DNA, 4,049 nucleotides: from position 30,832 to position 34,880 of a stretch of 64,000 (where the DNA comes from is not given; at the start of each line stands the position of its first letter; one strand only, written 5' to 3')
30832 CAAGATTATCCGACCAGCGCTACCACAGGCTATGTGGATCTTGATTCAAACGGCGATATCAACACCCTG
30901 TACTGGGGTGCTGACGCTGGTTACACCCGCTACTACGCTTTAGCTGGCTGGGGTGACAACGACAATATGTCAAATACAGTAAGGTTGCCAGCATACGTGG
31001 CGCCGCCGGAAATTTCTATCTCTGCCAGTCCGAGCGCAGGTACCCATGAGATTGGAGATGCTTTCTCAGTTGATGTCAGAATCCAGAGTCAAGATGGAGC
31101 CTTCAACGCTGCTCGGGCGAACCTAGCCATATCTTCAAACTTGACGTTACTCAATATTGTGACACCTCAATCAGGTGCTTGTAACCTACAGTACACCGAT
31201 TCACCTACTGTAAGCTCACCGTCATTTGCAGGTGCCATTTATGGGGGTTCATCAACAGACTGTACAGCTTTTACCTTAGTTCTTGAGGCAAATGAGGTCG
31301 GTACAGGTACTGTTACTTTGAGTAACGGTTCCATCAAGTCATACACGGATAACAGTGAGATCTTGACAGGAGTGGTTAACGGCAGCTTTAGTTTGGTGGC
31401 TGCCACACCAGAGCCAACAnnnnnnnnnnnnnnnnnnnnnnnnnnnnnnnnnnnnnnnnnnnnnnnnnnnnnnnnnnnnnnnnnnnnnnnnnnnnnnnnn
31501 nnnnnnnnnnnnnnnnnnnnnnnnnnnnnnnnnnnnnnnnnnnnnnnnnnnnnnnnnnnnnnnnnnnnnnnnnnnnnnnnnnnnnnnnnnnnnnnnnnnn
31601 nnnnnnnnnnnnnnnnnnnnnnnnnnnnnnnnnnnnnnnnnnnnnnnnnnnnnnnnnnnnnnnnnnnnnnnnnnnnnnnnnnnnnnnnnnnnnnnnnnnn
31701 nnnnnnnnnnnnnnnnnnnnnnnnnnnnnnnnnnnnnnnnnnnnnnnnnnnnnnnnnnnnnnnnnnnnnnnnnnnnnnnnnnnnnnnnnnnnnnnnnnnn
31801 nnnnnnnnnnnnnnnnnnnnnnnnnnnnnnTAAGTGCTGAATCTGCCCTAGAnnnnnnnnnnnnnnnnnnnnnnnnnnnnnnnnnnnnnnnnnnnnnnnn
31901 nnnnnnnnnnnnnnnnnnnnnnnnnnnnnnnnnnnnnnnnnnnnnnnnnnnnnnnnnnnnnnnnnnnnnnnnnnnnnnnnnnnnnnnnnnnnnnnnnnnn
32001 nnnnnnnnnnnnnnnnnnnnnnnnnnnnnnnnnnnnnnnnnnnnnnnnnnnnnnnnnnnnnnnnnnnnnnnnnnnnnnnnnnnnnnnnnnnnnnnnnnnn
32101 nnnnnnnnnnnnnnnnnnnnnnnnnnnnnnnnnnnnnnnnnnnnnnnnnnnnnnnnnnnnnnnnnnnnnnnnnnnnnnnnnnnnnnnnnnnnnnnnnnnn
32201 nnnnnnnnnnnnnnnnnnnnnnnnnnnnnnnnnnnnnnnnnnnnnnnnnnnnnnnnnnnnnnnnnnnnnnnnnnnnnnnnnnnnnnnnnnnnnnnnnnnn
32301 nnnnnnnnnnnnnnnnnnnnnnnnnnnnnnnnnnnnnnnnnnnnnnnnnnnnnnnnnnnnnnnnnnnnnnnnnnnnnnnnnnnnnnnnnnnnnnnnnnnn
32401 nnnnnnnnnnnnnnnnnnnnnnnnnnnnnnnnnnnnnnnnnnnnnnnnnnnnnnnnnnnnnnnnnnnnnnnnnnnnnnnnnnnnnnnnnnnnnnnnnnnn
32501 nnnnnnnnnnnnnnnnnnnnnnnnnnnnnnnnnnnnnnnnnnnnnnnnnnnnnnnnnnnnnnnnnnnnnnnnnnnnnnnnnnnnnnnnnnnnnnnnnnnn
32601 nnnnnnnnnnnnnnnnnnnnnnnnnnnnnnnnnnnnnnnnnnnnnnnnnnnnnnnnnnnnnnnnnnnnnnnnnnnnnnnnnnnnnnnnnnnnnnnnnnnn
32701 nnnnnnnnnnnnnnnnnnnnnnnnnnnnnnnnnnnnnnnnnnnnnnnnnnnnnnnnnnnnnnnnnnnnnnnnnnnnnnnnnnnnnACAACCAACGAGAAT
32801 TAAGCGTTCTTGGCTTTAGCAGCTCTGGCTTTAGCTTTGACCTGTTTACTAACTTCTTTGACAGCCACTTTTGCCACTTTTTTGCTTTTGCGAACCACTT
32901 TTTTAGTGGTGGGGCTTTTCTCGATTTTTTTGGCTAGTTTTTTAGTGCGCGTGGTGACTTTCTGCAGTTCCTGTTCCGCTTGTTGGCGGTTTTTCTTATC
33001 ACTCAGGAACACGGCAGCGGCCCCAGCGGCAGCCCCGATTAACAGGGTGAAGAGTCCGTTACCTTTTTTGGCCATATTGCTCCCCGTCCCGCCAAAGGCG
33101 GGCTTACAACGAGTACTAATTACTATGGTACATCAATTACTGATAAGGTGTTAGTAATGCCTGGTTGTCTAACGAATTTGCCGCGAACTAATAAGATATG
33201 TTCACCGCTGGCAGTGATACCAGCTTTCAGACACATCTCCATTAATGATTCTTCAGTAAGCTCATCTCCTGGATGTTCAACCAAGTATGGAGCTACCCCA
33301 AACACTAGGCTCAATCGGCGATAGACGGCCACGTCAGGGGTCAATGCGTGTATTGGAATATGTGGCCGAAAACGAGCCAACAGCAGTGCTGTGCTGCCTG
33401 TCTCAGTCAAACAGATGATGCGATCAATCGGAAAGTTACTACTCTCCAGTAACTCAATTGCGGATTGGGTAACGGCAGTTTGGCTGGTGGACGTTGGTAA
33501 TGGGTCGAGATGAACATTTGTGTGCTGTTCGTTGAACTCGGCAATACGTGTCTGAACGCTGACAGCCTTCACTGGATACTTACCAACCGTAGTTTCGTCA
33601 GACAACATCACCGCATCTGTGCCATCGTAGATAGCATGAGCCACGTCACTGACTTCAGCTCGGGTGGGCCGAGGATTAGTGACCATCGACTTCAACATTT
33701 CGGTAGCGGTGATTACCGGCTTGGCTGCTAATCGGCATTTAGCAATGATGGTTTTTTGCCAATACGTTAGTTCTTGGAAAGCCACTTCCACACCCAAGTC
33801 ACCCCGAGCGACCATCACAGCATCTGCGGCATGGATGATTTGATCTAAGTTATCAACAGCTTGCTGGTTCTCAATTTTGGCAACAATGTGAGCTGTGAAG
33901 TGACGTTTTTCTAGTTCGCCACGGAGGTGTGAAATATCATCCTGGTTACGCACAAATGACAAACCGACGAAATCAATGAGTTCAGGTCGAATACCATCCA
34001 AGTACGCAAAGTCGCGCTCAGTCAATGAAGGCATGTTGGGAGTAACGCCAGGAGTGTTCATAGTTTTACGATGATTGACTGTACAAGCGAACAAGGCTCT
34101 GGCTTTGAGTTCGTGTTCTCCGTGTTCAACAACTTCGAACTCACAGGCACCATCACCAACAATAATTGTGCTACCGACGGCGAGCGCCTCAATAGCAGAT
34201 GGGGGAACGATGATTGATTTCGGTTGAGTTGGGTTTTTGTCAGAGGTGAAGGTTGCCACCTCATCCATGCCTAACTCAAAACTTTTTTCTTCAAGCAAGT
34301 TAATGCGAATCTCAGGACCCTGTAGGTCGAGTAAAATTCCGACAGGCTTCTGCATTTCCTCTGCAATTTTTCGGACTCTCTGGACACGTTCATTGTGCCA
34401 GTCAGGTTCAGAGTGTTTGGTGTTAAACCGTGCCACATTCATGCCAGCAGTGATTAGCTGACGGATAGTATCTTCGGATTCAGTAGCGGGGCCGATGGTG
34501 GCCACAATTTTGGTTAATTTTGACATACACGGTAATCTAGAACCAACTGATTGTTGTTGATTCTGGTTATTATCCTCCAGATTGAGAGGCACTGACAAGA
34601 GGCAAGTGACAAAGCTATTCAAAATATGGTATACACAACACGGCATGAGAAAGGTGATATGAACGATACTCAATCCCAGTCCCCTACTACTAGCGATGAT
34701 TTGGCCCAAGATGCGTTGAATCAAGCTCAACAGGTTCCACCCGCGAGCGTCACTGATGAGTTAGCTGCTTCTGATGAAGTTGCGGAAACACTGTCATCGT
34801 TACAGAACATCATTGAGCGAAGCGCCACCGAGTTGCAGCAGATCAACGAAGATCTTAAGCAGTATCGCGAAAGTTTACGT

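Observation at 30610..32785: Tandem cohesin-like proteins: one with a dockerin, one with a membrane tail (putative mini-scaffold for surface display)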

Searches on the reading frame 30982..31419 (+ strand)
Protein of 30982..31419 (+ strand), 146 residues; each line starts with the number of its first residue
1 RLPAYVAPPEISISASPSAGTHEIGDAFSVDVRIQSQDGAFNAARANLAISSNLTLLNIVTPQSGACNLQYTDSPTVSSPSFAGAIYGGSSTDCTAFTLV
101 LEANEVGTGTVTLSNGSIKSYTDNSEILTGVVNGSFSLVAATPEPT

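Call 15: search_solved_structures(query=A1, max_evalue=10, show_alignments=3)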
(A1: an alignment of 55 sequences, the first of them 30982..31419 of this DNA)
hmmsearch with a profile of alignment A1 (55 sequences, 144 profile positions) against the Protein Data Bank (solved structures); distinct sequences matched with E-value up to 10: 4.
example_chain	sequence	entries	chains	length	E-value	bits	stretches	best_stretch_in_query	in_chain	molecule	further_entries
5m2o_A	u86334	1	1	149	0.0032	20.3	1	8-66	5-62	Putative cellulosomal scaffoldin protein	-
5aoz_A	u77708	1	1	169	0.0033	20.2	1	7-66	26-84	PUTATIVE CELLULOSOMAL SCAFFOLDIN PROTEIN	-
5m2s_A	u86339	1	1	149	0.014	18.2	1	17-63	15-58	Putative cellulosomal scaffoldin protein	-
8bdw_A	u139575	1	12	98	0.13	15.1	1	66-110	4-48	Cell surface adherence protein,collagen-binding domain, LPXTG-motif cell wall anchor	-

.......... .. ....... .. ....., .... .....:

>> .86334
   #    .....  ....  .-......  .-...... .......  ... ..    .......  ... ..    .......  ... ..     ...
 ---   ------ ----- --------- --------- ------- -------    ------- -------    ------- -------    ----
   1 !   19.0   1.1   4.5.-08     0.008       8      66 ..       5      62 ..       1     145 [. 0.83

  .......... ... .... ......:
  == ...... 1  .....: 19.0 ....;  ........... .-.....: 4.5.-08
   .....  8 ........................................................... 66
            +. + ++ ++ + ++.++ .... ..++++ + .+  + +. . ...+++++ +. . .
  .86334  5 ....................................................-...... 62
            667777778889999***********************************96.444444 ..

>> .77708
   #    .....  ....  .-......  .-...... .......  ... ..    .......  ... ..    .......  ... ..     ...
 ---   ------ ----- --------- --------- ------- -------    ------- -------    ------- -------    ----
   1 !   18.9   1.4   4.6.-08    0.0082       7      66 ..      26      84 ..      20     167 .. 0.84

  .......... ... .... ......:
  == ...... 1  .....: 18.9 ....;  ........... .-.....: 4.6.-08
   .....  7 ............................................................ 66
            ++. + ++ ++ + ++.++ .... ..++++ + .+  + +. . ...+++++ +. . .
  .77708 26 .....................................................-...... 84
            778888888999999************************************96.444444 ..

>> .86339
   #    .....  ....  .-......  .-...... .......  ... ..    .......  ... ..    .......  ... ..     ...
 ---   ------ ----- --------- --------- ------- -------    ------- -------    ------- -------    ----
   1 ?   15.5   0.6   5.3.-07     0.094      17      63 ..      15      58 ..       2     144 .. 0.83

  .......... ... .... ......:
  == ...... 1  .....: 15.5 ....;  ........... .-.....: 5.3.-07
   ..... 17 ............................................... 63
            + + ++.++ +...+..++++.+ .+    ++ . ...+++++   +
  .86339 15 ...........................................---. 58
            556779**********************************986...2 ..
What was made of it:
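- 31009..31395 (+): A cohesin module (aa ~134-262). Profile against PDB: top 3 hits are R. flavefaciens ScaB cohesins (call 15).
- On Cohesin module (Pfam PF00963): The family profile's top PDB hits are cohesins at E=3e-3 (call 15).
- The family profile's best PDB sequence hits are ScaB cohesins (call 15).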

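Call 16: search_protein_families(library=pfam, alignment_id=A1, max_evalue=1)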
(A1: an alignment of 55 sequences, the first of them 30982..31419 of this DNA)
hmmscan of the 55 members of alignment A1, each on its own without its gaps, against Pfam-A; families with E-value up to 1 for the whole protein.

A. member 1, window:30982-31419:+ (146 aa): 0 families

B. families by the number of members that match (of 55 scanned): 32 families (the first 25 are shown)
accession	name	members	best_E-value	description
PF13584.12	BatD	26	3.3e-05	BatD DUF11 like domain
PF19078.6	Big_12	4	0.00033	Bacterial Ig-like domain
PF00963.24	Cohesin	3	2.9e-08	Cohesin domain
PF10342.15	Kre9_KNH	3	0.006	Kre9/KNH-like N-terminal Ig-like domain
PF21404.3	AMG1_III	2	0.018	Phosphoacetylglucosamine mutase AMG1, domain III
PF02368.24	Big_2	2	0.094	Bacterial Ig-like domain (group 2)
PF22073.2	Cep192_D4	1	0.002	Cep192 domain 4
PF03756.19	AfsA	1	0.0082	A-factor biosynthesis hotdog domain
PF12445.13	FliC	1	0.011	Flagellin protein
PF03486.20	HI0933_like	1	0.021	HI0933-like protein Rossmann domain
PF19190.6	BACON_2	1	0.03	Viral BACON domain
PF25506.1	TIM-barrel_MTC6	1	0.031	MTC6 partial TIM-barrel domain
PF08622.16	Svf1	1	0.042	Svf1-like N-terminal lipocalin domain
PF00380.25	Ribosomal_S9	1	0.048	Ribosomal protein S9/S16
PF18620.7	DUF5627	1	0.057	Domain of unknown function (DUF5627)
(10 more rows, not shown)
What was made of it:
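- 26 of 55 family members touch Pfam BatD weakly (call 16).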

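Call 21: predict_structure(alignment_id=A1)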
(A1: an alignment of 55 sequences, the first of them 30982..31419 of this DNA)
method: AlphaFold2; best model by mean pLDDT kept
length: 146 residues; sequences in the alignment: 55
mean_pLDDT: 96.3   pTM: 0.88
mean pLDDT of the five models: 96.3, 96.3, 96.2, 95.8, 94.4
residues with pLDDT >= 90: 134; 70-90: 10; 50-70: 2; < 50: 0
segments of 3 or more residues with pLDDT < 50: none
pLDDT, mean of each block of 10 residues (from residue 1): 81 98 98 97 99 98 94 98 97 98 98 98 98 98 90
secondary structure, 60 per line:
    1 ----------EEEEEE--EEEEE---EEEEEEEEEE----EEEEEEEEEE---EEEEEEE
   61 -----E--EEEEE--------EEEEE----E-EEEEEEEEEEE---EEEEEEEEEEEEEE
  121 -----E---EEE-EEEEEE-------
elements in order: E11-16 E19-23 E27-36 E41-50 E54-60 E69-73 E82-86 E93-103 E107-120 E130-132 E134-139
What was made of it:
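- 31009..31395 (+): AF2 model of aa 125-270: pLDDT 96.3, pTM 0.88 (call 21).
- On Cohesin module (fold level): AF2 model pLDDT 96.3 (call 21).
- Cohesin fold: AF2 pLDDT 96.3 (call 21).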

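Call 25: fold_search(model_id=the predicted structure, library=pdb)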
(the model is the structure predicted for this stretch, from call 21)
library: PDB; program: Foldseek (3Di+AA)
matches with E <= 10: 1983; with E <= 0.001: 67
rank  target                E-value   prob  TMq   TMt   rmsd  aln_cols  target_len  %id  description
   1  2xdh                  1.7e-08  1.00  0.68  0.72   3.3       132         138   20  Non-cellulosomal cohesin from the hyperthermophilic archaeon Archaeoglobus fulgidus (released 2010-05-26)
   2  5n5p_A                4.4e-08  1.00  0.71  0.74   4.3       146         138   14  Crystal structure of Ruminococcus flavefaciens' type III complex containing the fifth cohesin from scaffoldin B and th (released 2018-02-28)
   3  5m2s_A                8.4e-08  1.00  0.68  0.70   3.8       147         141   18  R. flavefaciens' third ScaB cohesin in complex with a group 1 dockerin (released 2017-07-05)
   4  5n5p_C                1.4e-07  1.00  0.67  0.71   4.8       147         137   14  Crystal structure of Ruminococcus flavefaciens' type III complex containing the fifth cohesin from scaffoldin B and th (released 2018-02-28)
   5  6kgf_C                2.2e-07  1.00  0.67  0.67   3.5       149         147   15  Crystal structure of CaDoc0917(R16D)-CaCohA2 complex at pH 8.2 (released 2020-07-08)
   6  5aoz                  2.6e-07  1.00  0.64  0.66   4.6       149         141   17  High resolution SeMet structure of the third cohesin from Ruminococcus flavefaciens scaffoldin protein, ScaB (released 2016-09-28)
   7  6kgf_A                2.7e-07  1.00  0.69  0.70   2.7       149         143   12  Crystal structure of CaDoc0917(R16D)-CaCohA2 complex at pH 8.2 (released 2020-07-08)
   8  6kge_A                2.7e-07  1.00  0.69  0.71   2.8       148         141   14  Crystal structure of CaDoc0917(R16D)-CaCohA2 complex at pH 5.5 (released 2020-07-08)
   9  4ums                  4.6e-07  1.00  0.68  0.65   3.9       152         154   15  The crystal structure of the seventh ScaB type I cohesin from Pseudobacteroides cellulosolvens (released 2015-05-06)
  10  6kgc_A                6.4e-07  1.00  0.64  0.65   3.5       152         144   14  Crystal structure of CaDoc0917(R49D)-CaCohA2 complex at pH 5.4 (released 2020-07-08)
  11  5m2o_A                7.9e-07  1.00  0.69  0.73   3.1       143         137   16  R. flavefaciens' third ScaB cohesin in complex with a group 1 dockerin (released 2017-07-05)
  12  6kgd_A                1.4e-06  1.00  0.67  0.67   3.4       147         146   12  Crystal structure of CaDoc0917(R49D)-CaCohA2 complex at pH 8.0 (released 2020-07-08)
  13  3kcp_A                1.7e-06  1.00  0.68  0.36   3.5       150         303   15  Crystal structure of interacting Clostridium thermocellum multimodular components (released 2010-02-09)
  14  4fl4_C                1.8e-06  1.00  0.66  0.35   4.1       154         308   16  Scaffoldin conformation and dynamics revealed by a ternary complex from the Clostridium thermocellum cellulosome (released 2012-06-27)
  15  4fl4_I                2.4e-06  1.00  0.66  0.34   4.1       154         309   15  Scaffoldin conformation and dynamics revealed by a ternary complex from the Clostridium thermocellum cellulosome (released 2012-06-27)
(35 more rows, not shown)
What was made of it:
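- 31009..31395 (+): Foldseek: top 41 PDB hits are all cohesins, best 2xdh at E=1.7e-8 (call 25).
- On Cohesin module (fold level): Foldseek PDB ranks 1-41 are all cohesins, E 1.7e-8 to 4e-5, TM 0.5-0.74 (call 25).
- Closest known: Archaeoglobus fulgidus non-cellulosomal cohesin-dockerin pair. Same: 2xdh is the best structural match to the window's cohesin (call 25).
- The top 41 Foldseek PDB hits are all cohesins, best 2xdh at E=1.7e-8 and TM about 0.7 (call 25). A fibrillar-adhesin CLIPPER domain also appears among the weaker Foldseek hits (rank 42, call 25). The top 41 structural matches are genuine cohesins (call 25).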

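Call 64: search_protein_representatives(alignment_id=A1)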
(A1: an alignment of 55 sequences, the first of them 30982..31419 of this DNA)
Query: 55 sequences, 144 profile positions. Proteins with E-value up to 0.001 (for the whole library): 4545; up to 1e-10: 960; up to 1e-30: 181. The best 150 are listed.
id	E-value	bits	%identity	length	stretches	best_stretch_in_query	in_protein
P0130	4.5e-82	288.9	-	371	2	2-137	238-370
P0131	5.1e-81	285.5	-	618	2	7-144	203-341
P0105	7.3e-80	281.8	-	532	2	4-143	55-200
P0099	1.1e-78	278.0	-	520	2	3-143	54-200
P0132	4.0e-73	259.9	-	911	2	6-144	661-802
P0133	6.2e-64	230.1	-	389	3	4-139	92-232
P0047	1.7e-56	206.0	-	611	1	2-144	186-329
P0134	3.4e-55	201.8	-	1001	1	6-144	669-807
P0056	3.7e-55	201.7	-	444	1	5-144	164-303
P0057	1.2e-54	200.0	-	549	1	4-144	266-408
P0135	1.6e-54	199.6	-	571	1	4-144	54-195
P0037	2.6e-54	198.9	-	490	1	3-144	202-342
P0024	3.0e-54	198.7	-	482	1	8-144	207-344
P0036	3.6e-54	198.5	-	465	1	5-144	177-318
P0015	4.4e-54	198.2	-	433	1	3-144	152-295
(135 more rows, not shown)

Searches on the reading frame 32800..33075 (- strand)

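Call 9: search_protein_families(library=pfam, proteins=[window:32800-33075:-], max_evalue=0.001)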
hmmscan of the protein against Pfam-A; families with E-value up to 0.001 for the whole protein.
window:32800-33075:- (91 aa): 0 families

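Call 31: search_protein_families(library=ncbifam, proteins=[window:32800-33075:-], max_evalue=0.1)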
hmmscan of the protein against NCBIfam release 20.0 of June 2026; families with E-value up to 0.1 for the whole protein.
window:32800-33075:- (91 aa): 2 families
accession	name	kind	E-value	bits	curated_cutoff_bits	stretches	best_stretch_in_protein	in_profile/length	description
NF006829.0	PRK09352.1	subfamily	0.013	14.5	249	1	12-89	158-238/322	beta-ketoacyl-ACP synthase 3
NF007935.0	PRK10651.1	equivalog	0.022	13.9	250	1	25-86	141-205/216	two-component system response regulator NarL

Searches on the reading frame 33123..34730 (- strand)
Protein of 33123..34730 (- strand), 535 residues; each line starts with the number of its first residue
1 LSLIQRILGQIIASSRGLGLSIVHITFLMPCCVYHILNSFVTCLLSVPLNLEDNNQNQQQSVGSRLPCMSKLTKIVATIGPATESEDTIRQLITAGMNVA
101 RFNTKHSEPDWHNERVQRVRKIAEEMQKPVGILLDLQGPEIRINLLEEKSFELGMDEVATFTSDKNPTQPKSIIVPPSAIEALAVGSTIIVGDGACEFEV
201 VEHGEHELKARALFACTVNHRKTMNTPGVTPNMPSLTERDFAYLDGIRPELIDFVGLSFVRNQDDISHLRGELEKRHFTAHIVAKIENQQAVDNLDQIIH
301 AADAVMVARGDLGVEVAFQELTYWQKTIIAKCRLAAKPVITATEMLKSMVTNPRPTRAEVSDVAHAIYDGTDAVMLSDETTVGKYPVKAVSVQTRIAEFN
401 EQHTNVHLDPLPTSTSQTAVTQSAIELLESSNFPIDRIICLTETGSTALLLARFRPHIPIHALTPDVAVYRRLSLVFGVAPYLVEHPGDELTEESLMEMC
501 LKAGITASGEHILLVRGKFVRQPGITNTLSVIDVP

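Call 9: search_protein_families(library=pfam, proteins=[window:33123-34730:-], max_evalue=0.001)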
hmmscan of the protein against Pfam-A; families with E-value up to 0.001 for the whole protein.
window:33123-34730:- (535 aa): 2 families
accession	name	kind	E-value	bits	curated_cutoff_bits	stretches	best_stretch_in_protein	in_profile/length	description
PF00224.27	PK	-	6.3e-103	344.7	30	1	71-390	2-328/328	Pyruvate kinase, barrel domain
PF02887.21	PK_C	-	4.1e-24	85.3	28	1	419-532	2-114/114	Pyruvate kinase, alpha/beta domain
